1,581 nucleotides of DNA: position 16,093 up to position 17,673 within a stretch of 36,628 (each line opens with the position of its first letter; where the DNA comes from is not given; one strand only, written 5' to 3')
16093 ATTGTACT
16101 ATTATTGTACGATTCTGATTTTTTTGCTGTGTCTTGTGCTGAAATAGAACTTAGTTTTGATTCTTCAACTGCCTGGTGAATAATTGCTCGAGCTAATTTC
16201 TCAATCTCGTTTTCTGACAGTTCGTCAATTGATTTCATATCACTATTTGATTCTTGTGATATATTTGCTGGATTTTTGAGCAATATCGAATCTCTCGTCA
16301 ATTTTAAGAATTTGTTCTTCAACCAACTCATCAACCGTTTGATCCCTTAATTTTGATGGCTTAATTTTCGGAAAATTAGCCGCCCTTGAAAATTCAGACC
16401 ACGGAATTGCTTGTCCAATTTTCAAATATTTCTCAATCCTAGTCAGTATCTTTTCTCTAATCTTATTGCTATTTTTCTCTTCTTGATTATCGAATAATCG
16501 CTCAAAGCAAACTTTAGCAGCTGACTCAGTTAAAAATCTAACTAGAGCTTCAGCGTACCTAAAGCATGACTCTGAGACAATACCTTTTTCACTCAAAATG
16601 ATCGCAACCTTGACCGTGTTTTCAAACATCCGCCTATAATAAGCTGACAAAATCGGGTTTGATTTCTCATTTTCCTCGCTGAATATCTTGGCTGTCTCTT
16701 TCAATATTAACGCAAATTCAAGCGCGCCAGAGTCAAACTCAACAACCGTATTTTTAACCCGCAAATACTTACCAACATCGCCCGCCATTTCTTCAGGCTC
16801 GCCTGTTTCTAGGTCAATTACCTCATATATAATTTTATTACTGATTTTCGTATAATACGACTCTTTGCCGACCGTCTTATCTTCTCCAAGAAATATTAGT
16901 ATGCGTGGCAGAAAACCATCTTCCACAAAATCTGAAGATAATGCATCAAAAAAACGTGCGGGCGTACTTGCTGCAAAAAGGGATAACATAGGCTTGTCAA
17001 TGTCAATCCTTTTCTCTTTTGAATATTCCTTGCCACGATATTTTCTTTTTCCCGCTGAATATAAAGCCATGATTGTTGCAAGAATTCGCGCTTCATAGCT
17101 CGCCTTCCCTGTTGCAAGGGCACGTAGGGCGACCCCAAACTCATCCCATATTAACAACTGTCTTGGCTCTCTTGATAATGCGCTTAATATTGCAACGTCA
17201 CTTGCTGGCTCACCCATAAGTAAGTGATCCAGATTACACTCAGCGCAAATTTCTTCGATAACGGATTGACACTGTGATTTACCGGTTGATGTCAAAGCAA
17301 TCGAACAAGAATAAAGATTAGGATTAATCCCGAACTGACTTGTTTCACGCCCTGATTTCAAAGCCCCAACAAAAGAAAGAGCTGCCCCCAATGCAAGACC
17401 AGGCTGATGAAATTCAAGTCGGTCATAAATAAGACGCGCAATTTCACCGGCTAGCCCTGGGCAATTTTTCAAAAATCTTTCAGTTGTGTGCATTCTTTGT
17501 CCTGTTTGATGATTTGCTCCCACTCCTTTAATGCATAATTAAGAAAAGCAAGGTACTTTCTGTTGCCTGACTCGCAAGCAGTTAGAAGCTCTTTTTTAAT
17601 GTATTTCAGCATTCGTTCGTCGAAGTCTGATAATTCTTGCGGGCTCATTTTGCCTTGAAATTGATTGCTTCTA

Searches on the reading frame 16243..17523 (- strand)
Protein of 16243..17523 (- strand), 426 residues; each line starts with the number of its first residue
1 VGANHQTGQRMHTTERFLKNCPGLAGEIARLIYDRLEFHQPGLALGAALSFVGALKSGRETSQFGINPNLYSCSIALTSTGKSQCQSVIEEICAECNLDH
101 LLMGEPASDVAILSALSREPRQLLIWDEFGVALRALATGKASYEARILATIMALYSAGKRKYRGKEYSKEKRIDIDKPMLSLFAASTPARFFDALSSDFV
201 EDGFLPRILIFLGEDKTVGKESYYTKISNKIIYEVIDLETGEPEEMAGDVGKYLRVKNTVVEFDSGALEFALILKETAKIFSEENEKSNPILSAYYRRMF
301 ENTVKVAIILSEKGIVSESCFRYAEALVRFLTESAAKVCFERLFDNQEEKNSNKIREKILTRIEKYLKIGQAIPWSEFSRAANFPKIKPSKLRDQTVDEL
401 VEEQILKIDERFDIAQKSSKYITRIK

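Call 10: search_protein_families(library=pfam, proteins=[window:16243-17523:-], max_evalue=0.01)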
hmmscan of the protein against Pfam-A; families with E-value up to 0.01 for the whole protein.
window:16243-17523:- (426 aa): 1 family
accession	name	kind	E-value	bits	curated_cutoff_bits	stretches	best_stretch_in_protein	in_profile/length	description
PF13148.11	DUF3987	-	2.7e-10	40.4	27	1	112-338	135-361/364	Protein of unknown function (DUF3987)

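Call 11: search_protein_families(library=phrogs, proteins=[window:16243-17523:-], max_evalue=0.01)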
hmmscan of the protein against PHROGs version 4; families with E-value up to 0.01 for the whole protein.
window:16243-17523:- (426 aa): 6 families
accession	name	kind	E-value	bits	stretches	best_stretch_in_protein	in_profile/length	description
phrog_3022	-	DNA, RNA and nucleotide metabolism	9.6e-49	167.5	1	11-415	348-776/788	DNA primase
phrog_10514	-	DNA, RNA and nucleotide metabolism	5.2e-23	82.2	1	62-422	383-744/750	DNA primase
phrog_25777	-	DNA, RNA and nucleotide metabolism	3.6e-09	36.3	1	18-156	421-558/907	DNA primase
phrog_33132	-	DNA, RNA and nucleotide metabolism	2.2e-08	34.1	1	20-163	23-168/495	DNA primase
phrog_5311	-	DNA, RNA and nucleotide metabolism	3.2e-06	26.7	0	58-98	302-340/692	helicase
phrog_14296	-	DNA, RNA and nucleotide metabolism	0.00026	21.1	1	145-214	140-207/417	DNA primase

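Call 15: search_dna_similar(query=window:16243-17523:-, collection=phages, mode=protein, max_rows=15)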
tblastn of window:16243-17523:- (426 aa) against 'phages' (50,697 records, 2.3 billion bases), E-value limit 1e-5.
Records with a match: 198; places in all: 198; records where one place covers at least 80% of the query: 19.
Best place of each record, by identity: <60% 198.
By first word of the organism name: Pseudomonas 73; Escherichia 20; Vibrio 15; Xanthomonas 12; Stenotrophomonas 9; Sphingomonas 8; Achromobacter 8; Rhodobacter 7; Variovorax 5; Serratia 4; and 21 more.
By host as written in the record: Pseudomonas aeruginosa 27; - 10; Rhodobacter capsulatus YW1 7; Xanthomonas arboricola pv. juglandis IVIA 1317-1a 6; Sphingomonas sp. PM2 6; Escherichia coli 6; Pseudomonas sp. 5; Pseudomonas aeruginosa PAO1 5; and 76 more.
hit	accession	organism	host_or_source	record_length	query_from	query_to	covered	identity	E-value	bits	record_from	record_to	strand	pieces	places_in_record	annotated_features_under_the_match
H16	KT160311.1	Vibrio phage H188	Vibrio kanaloae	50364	22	409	91%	24.5%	4e-16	87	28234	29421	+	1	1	bifunctional DNA primase/polymerase domain protein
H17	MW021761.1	Serratia phage vB_SmaS_Rovert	Serratia marcescens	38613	41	407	86%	25.0%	5e-9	65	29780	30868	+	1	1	putative DNA primase/polymerase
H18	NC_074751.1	Serratia phage vB_SmaS_Rovert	Serratia marcescens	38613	41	407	86%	25.0%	5e-9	65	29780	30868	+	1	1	putative DNA primase/polymerase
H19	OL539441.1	Serratia phage vB_SmaS_PhooPhighters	Serratia marcescens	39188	41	407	86%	25.0%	5e-9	65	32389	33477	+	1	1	putative DNA primase/polymerase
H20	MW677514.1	Rhodobacter phage RcHartney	Rhodobacter capsulatus YW1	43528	22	380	84%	25.5%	6e-13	77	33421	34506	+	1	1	37: DNA helicase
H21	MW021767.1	Serratia phage vB_SmaS_Opt-169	Serratia marcescens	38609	41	407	86%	24.7%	2e-8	62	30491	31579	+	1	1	putative DNA primase/polymerase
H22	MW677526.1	Rhodobacter phage RcThunderbird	Rhodobacter capsulatus YW1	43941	22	380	84%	25.2%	2e-12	75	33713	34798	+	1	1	37: DNA helicase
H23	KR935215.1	Rhodobacter phage RcSpartan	Rhodobacter capsulatus YW1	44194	22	380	84%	25.2%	3e-12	75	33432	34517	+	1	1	replicative primase/helicase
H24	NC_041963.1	Rhodobacter phage RcSpartan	Rhodobacter capsulatus YW1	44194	22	380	84%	25.2%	3e-12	75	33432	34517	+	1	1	DNA primase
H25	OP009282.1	Rhodobacter phage RcMotherGoose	Rhodobacter capsulatus YW1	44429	22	380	84%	24.5%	2e-12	76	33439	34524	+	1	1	DNA helicase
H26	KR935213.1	Rhodobacter phage RcTitan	Rhodobacter capsulatus YW1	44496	22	380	84%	24.5%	3e-12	75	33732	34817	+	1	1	replicative primase/helicase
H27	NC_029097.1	Rhodobacter phage RcTitan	Rhodobacter capsulatus YW1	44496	22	380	84%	24.5%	3e-12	75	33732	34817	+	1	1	DNA primase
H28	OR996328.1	Escherichia phage Shy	Escherichia coli K-12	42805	22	379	84%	23.9%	3e-10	69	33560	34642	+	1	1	DNA primase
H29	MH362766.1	Escherichia phage Halfdan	Escherichia coli MG1655 K12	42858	22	379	84%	23.9%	3e-10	69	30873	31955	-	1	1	DNA primase/helicase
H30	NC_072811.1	Escherichia phage Halfdan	Escherichia coli MG1655 K12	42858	22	379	84%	23.9%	3e-10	69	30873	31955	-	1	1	DNA primase/helicase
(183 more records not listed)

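Call 18: find_related_loci(query=window:16243-17523:-, collection=viral_contigs, flank=6000)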
Query window:16243-17523:- (426 aa) in viral_contigs; peptide patterns used: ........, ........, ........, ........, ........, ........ (x = any residue, [..] = any of these).
11 stretches matched a pattern, but none encodes a relative of the query by tblastn (E <= 1e-3).

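Call 19: find_homologous_proteins(query=window:16243-17523:-, max_evalue=0.00001)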
Query window:16243-17523:- (426 aa): 27 proteins with E <= 0.00001 among 8000 candidates.
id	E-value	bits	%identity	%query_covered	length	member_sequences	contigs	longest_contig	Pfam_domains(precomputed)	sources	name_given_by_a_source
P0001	2.3e-269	911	100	98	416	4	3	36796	PF13148.12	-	-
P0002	8.4e-244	827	89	98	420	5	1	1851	-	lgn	-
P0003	1.3e-236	803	86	98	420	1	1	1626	PF13148.12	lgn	-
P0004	3.1e-235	798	84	100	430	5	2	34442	-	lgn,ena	-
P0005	2.3e-228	776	83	98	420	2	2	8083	-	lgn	-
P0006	6.9e-227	771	83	98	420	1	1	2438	-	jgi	-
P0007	5.3e-85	304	44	92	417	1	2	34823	PF13148.12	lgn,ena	-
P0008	1.5e-82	296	42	93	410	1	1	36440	PF13148.12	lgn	-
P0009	8.4e-78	280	41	93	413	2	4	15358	PF13148.12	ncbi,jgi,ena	jgi:hypothetical protein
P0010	2.7e-77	278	39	93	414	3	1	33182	PF13148.12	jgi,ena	jgi:hypothetical protein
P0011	1.7e-71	259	38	98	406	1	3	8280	PF13148.12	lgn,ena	-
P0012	2.7e-70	255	36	96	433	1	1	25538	PF13148.12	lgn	-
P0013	5.8e-68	248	37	91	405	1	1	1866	PF13148.12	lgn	-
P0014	1.3e-66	243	38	98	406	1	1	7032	PF13148.12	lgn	-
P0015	2.2e-65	239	40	81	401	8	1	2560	PF13148.12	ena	-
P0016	2.2e-65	239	37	91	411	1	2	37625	PF13148.12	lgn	-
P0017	8.8e-63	231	37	91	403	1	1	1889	PF13148.12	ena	-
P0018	2.8e-62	229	39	79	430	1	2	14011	PF13148.12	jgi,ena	jgi:hypothetical protein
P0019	2.4e-60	223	37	91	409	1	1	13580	PF13148.12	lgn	-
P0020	4.5e-55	205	36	92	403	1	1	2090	PF13148.12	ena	-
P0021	4.6e-55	205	33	88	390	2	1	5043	PF13148.12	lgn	-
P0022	5.3e-55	205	36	92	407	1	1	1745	PF13148.12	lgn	-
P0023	5.3e-53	198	34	96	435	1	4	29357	PF13148.12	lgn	-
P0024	2.6e-51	193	39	74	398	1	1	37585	PF13148.12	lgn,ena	-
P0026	1.6e-23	101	30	80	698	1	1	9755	PF13148.12,PF08707.17,PF09250.17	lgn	-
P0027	2.6e-19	88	30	46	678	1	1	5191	PF13148.12,PF08707.17,PF09250.17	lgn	-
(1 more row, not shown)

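Call 20: find_encoding_contigs(protein=P0004, flank=6000, max_places=2)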
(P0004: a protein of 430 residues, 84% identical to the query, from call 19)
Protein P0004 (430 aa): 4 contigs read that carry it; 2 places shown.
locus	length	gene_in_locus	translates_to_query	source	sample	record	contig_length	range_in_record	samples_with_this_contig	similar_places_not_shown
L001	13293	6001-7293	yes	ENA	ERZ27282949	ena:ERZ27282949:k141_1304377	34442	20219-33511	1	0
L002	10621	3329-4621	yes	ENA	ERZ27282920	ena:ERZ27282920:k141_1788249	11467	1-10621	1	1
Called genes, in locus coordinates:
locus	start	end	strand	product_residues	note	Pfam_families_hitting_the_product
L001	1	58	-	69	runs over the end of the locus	-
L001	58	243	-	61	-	-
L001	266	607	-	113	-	-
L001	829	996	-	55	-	-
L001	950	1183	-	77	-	-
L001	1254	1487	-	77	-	PF13560:HTH_31 (weak), PF13443:HTH_26, PF01381:HTH_3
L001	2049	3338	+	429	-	-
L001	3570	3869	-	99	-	-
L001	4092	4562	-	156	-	PF05037:DUF669 (weak)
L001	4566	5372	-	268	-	PF13479:AAA_24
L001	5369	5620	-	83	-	-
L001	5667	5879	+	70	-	-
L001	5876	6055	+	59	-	-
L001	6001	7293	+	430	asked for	-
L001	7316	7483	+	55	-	-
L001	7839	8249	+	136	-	-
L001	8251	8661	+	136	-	-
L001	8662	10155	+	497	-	PF04466:Terminase_3 (weak)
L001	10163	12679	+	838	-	-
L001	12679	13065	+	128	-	-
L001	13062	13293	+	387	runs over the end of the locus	?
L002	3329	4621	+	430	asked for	-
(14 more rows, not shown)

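Call 21: find_encoding_contigs(protein=P0007, flank=6000, max_places=2)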
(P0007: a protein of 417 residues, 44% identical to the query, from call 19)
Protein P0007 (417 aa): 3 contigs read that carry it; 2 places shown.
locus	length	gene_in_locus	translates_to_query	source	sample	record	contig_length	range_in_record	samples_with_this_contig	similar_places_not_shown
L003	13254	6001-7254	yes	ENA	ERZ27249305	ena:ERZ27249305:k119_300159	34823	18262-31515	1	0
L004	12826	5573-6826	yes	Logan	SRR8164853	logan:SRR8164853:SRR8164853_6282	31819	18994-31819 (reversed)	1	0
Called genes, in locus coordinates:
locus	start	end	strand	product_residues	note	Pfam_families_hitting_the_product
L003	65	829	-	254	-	-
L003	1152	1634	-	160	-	PF13688:Reprolysin_5 (weak), PF13574:Reprolysin_2 (weak)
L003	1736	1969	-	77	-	-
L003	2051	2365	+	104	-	-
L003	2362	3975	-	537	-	PF00270:DEAD, PF04851:ResIII, PF18766:SWI2_SNF2, PF13401:AAA_22 (weak), PF00271:Helicase_C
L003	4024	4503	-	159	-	PF05037:DUF669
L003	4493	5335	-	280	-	PF13479:AAA_24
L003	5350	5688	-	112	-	-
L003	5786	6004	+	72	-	-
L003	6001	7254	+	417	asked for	PF13148:DUF3987 (faint)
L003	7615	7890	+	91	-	PF18932:DUF5681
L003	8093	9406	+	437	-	-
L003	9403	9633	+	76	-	-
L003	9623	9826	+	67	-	-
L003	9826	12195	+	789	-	-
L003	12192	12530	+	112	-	-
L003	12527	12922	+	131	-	-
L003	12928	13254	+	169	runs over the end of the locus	-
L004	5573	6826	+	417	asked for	PF13148:DUF3987 (faint)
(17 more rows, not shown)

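Call 22: find_encoding_contigs(protein=P0008, flank=6000, max_places=2)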
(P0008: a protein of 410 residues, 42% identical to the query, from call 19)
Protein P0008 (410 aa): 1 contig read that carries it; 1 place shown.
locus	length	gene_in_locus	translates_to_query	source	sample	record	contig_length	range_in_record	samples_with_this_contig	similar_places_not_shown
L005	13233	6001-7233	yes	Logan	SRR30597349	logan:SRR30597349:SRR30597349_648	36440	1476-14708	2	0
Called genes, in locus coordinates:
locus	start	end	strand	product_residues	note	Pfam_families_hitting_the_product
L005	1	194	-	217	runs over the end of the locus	PF01555:N6_N4_Mtase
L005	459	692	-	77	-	-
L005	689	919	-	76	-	PF13560:HTH_31 (weak), PF01381:HTH_3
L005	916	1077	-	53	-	-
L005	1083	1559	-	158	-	PF05565:Sipho_Gp157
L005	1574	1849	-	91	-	-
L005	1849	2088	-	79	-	-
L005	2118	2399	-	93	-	-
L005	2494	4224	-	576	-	PF00270:DEAD, PF04851:ResIII, PF18766:SWI2_SNF2 (weak), PF00271:Helicase_C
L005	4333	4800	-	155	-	PF05037:DUF669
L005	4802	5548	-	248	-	PF13479:AAA_24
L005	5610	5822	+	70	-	PF12728:HTH_17 (faint), PF14549:P22_Cro (weak)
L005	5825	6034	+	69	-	-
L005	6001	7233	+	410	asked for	PF13148:DUF3987 (faint)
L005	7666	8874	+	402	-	PF02195:ParB_N, PF01555:N6_N4_Mtase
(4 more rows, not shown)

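Call 27: find_encoding_contigs(protein=P0010, flank=6000, max_places=1)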
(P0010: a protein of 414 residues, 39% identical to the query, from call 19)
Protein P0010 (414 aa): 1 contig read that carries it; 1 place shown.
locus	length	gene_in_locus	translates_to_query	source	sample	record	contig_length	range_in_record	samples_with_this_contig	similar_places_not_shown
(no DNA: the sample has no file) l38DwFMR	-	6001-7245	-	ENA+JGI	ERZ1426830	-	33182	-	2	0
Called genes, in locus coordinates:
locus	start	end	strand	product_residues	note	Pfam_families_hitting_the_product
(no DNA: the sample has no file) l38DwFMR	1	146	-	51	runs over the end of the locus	-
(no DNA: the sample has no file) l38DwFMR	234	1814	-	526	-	PF00270:DEAD, PF04851:ResIII, PF18766:SWI2_SNF2 (weak), PF00271:Helicase_C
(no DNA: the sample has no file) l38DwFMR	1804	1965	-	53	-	-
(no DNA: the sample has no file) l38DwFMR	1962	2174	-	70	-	-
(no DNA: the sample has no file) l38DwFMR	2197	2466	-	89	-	-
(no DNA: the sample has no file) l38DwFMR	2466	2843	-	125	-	-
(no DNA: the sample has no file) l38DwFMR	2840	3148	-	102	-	-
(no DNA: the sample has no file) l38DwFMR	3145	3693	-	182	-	PF13328:HD_4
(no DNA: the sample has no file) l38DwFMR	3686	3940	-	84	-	-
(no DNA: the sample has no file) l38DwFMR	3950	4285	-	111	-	-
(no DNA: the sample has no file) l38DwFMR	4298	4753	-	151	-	PF05037:DUF669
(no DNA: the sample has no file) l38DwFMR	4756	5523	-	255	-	PF13479:AAA_24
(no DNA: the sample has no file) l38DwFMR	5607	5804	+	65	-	-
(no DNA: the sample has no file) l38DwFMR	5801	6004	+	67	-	-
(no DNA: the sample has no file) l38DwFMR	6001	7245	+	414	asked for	PF13148:DUF3987 (weak)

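Call 28: find_encoding_contigs(protein=P0016, flank=6000, max_places=1)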
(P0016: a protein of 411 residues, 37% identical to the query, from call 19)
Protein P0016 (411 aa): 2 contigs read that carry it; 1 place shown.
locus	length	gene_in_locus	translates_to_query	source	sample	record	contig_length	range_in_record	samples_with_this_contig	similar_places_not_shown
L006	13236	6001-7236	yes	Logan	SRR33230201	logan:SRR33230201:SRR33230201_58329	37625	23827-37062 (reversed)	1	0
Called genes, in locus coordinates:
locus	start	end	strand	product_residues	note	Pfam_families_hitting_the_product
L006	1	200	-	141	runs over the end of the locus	-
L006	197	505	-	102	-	-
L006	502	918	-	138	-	PF00166:Cpn10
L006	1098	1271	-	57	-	-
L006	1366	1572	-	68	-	-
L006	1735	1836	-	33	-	-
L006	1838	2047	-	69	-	-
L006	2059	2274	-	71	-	-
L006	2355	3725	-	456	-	PF04851:ResIII (weak), PF00271:Helicase_C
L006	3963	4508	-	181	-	-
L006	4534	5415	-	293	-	PF13479:AAA_24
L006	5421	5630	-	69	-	-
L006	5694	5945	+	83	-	-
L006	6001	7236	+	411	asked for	PF13148:DUF3987 (faint)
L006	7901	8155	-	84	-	-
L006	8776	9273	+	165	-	PF20901:Sf6_terminase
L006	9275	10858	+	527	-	-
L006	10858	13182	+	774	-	-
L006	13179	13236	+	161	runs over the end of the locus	-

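Call 29: find_encoding_contigs(protein=P0024, flank=6000, max_places=1)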
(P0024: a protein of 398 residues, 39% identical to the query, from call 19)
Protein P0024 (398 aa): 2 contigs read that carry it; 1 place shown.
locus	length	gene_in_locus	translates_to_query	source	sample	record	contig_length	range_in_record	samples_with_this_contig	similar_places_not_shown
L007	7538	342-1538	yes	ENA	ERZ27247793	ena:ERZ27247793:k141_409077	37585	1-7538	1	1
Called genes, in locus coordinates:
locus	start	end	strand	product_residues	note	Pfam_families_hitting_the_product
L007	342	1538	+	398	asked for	PF13148:DUF3987 (faint)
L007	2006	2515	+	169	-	-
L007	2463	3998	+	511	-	-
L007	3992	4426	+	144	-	-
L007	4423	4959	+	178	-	-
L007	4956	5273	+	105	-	-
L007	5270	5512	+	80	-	-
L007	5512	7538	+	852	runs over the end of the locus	-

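Call 30: find_encoding_contigs(protein=P0012, flank=6000, max_places=1)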
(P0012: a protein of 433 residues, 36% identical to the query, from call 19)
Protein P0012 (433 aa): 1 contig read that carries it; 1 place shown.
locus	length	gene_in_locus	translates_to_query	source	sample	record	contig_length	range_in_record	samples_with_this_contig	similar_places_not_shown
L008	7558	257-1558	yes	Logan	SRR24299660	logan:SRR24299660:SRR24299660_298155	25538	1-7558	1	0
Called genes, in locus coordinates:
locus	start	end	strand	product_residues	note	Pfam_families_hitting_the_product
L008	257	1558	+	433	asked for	PF13148:DUF3987 (faint)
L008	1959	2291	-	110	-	-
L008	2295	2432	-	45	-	-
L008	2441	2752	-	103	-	-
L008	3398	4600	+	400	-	PF02195:ParB_N, PF01170:UPF0020 (faint), PF01555:N6_N4_Mtase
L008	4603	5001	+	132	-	-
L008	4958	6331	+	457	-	-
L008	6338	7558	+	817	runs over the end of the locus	-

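Call 33: find_encoding_contigs(protein=P0005, flank=6000, max_places=2)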
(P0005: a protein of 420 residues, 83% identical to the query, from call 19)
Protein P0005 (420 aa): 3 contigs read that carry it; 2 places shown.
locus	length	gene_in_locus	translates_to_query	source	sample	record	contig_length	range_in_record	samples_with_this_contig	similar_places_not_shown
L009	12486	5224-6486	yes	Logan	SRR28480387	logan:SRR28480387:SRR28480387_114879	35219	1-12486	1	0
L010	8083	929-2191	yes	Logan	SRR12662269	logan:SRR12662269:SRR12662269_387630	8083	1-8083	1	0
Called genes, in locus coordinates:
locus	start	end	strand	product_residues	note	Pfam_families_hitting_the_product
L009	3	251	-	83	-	?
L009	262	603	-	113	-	-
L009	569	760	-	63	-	-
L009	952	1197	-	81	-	-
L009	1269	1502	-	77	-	PF13560:HTH_31 (weak), PF01381:HTH_3, PF13443:HTH_26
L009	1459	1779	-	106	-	-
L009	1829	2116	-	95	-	-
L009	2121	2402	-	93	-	-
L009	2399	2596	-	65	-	-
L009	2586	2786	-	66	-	-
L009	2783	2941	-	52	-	-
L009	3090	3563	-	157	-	PF05037:DUF669 (weak)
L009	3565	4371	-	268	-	PF13479:AAA_24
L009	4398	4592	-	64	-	-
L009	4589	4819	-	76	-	-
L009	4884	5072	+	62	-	-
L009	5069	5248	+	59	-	-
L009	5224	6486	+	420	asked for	-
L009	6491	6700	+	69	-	-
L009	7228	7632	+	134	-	-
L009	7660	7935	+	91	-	PF18932:DUF5681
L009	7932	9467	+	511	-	-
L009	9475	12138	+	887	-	-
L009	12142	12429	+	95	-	-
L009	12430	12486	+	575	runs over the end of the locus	-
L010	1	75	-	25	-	?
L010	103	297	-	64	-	-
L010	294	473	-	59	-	-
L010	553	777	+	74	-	-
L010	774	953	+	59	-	-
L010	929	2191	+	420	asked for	-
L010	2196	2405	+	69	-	-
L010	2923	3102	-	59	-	-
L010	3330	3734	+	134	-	-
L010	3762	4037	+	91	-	PF18932:DUF5681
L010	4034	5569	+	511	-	-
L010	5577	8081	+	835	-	?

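Call 39: find_encoding_contigs(protein=P0002, flank=3000, max_places=3)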
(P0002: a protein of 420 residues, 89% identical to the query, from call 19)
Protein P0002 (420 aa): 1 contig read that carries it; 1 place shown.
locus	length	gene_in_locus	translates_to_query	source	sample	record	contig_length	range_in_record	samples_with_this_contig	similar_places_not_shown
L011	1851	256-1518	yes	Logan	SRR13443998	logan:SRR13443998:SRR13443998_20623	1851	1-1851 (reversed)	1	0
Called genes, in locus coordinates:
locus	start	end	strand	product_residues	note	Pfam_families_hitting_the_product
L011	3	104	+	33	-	?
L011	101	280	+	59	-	-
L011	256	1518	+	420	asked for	-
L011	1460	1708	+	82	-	-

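Call 40: find_encoding_contigs(protein=P0006, flank=3000, max_places=3)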
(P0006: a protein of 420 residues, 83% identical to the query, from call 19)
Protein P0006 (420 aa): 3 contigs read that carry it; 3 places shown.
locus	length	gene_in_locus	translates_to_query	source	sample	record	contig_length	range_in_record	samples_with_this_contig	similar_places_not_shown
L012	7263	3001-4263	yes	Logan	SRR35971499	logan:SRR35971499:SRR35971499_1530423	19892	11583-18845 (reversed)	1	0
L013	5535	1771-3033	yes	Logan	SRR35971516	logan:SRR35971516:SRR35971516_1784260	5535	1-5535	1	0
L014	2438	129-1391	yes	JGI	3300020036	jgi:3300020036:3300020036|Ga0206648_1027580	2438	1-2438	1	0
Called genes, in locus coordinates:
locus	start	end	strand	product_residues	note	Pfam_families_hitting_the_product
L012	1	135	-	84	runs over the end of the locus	-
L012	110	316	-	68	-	-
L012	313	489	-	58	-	-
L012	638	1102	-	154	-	PF05037:DUF669 (weak)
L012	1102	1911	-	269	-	PF13479:AAA_24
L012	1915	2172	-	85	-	-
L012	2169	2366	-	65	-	-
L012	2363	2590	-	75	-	-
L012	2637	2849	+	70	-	-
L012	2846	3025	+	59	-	-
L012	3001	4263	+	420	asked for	-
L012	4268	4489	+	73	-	-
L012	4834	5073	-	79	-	PF16777:RHH_7 (weak)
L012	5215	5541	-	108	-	-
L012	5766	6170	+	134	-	-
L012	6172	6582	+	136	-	-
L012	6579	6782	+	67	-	-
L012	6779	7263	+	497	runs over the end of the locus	PF04466:Terminase_3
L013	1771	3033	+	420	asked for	-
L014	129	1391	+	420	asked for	-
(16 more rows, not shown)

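Call 41: find_encoding_contigs(protein=P0003, flank=3000, max_places=3)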
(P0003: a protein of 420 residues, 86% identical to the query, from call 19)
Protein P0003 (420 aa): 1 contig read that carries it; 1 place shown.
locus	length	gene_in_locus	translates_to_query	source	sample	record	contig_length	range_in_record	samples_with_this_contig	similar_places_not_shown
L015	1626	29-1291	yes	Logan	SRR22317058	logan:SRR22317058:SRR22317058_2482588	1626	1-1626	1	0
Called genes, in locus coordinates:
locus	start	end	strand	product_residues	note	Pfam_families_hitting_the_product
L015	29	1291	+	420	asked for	PF13148:DUF3987 (weak)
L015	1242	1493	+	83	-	-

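Call 48: search_solved_structures(query=A2, max_evalue=1, show_alignments=2)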
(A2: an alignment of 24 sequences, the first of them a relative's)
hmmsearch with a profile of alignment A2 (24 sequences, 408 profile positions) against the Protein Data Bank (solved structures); distinct sequences matched with E-value up to 1: 2.
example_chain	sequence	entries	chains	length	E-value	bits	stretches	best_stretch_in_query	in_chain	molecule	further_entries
2p6j_A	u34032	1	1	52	0.16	14.1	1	338-381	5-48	designed engrailed homeodomain variant UVF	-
6c2u_A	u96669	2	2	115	0.41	12.7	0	62-91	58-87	phosphate-loop protein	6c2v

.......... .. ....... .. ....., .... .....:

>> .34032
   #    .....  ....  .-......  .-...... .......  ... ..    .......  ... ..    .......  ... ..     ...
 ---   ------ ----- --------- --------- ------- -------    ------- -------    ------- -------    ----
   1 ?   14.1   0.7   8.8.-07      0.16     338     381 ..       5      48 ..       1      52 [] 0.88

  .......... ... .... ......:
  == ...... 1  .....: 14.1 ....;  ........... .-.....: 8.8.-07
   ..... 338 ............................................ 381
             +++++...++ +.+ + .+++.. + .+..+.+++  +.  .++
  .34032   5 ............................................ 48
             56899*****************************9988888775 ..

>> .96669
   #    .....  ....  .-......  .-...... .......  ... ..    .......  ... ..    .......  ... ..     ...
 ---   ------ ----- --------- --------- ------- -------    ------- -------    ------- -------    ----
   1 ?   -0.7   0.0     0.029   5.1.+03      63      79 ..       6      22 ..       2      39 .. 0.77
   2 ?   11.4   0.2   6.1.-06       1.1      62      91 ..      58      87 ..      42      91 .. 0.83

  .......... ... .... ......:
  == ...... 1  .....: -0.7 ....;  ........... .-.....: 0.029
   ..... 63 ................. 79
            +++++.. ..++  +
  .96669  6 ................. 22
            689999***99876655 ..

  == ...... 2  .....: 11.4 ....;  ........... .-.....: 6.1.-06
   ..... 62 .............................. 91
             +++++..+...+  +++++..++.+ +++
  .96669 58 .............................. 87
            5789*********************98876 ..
